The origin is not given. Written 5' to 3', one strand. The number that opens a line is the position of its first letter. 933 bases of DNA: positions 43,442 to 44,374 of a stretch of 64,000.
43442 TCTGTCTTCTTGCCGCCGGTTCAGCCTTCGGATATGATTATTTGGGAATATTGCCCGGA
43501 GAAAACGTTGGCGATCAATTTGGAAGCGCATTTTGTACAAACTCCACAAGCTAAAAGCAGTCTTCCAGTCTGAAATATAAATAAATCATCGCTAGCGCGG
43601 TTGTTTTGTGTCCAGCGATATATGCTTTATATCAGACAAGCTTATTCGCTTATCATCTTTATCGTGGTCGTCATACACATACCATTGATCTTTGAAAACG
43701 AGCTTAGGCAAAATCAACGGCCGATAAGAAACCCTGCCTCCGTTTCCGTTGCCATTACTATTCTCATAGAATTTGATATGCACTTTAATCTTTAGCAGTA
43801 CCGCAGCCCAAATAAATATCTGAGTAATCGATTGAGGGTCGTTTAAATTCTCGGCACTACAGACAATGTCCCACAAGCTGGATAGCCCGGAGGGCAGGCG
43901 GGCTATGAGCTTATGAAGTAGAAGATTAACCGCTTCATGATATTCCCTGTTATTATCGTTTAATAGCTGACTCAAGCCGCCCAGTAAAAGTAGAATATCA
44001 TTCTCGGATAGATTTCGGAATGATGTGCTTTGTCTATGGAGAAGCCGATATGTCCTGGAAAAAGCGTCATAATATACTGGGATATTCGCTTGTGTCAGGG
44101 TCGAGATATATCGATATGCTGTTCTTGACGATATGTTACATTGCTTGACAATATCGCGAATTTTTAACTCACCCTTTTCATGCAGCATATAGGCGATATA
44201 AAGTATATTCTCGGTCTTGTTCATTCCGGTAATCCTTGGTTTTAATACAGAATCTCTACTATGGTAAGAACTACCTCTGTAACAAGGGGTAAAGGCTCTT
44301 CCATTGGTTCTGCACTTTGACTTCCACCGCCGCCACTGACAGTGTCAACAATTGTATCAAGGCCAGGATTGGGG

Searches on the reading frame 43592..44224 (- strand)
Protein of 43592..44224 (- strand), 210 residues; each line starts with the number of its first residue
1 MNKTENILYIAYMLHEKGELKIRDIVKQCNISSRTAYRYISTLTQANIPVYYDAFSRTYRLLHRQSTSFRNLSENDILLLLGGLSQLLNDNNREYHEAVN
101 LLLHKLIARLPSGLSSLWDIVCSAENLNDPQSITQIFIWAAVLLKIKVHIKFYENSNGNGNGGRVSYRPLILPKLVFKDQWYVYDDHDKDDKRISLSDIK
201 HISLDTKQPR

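Call 15: search_protein_families(library=pfam, proteins=[window:43592-44224:-], max_evalue=0.001)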
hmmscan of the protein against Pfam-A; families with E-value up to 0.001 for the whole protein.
window:43592-44224:- (210 aa): 2 families
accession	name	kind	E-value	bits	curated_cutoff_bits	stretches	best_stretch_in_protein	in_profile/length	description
PF08279.18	HTH_11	-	5.5e-06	26.6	25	1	9-51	4-47/55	HTH domain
PF02796.21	HTH_7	-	0.00083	19.9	23.8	0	14-41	17-43/45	Helix-turn-helix domain of resolvase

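Call 86: search_protein_families(library=pfam, alignment_id=A2, max_evalue=0.01)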
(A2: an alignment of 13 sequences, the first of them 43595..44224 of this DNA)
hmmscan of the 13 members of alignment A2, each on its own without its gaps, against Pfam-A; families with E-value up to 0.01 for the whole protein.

A. member 1, window:43595-44224:- (210 aa): 6 families
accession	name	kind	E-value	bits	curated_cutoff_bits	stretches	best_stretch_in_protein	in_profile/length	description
PF08279.18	HTH_11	-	5.5e-06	26.6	25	1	9-51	4-47/55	HTH domain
PF02796.21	HTH_7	-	0.00083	19.9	23.8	1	14-41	17-43/45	Helix-turn-helix domain of resolvase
PF13384.12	HTH_23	-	0.0025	18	24.6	1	9-43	9-41/50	Homeodomain-like domain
PF13412.12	HTH_24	-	0.0037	17.2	21.9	1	14-48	12-46/48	Winged helix-turn-helix DNA-binding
PF09339.16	HTH_IclR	-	0.0064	16.7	22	0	14-45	13-44/52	IclR helix-turn-helix domain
PF13551.12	HTH_29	-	0.0069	16.9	28.1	0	11-42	4-35/64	Winged helix-turn helix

B. families by the number of members that match (of 13 scanned): 18 families
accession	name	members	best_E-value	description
PF08279.18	HTH_11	11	2.2e-07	HTH domain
PF19187.6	HTH_PafC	5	3.1e-05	PafC helix-turn-helix domain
PF09339.16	HTH_IclR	4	0.00033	IclR helix-turn-helix domain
PF08220.18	HTH_DeoR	4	0.00042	DeoR-like helix-turn-helix domain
PF13384.12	HTH_23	3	0.0025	Homeodomain-like domain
PF13412.12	HTH_24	3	0.0037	Winged helix-turn-helix DNA-binding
PF13551.12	HTH_29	2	4.8e-05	Winged helix-turn helix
PF02796.21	HTH_7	2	0.00083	Helix-turn-helix domain of resolvase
PF01978.25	TrmB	1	0.00013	Sugar-specific transcriptional regulator TrmB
PF00356.27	LacI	1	0.0012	Bacterial regulatory proteins, lacI family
PF02082.26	Rrf2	1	0.0017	Iron-dependent Transcriptional regulator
PF21320.3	HTH_65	1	0.0018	Rv2258c-like winged HTH domain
PF21476.4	PF0610-like_N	1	0.0023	PF0610-like, N-terminal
PF13404.12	HTH_AsnC-type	1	0.0035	AsnC-type helix-turn-helix domain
PF11836.14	Phage_TAC_11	1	0.0048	Phage tail tube protein, GTA-gp10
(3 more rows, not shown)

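Call 93: search_protein_families(library=padloc, proteins=[window:43592-44224:-], max_evalue=0.001)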
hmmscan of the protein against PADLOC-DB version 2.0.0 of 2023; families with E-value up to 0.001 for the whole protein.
window:43592-44224:- (210 aa): 1 family
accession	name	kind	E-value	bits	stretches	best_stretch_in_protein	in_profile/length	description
PDLC01457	WYL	-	6e-13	46.9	1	3-193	2-181/229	"CAS-I,CAS-II,CAS-III,CAS-IV,CAS-V,CAS-VI; associated_signaling"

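Call 94: search_protein_families(library=ncbifam, proteins=[window:43592-44224:-], max_evalue=0.01)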
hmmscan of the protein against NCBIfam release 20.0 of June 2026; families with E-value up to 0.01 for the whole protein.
window:43592-44224:- (210 aa): 0 families
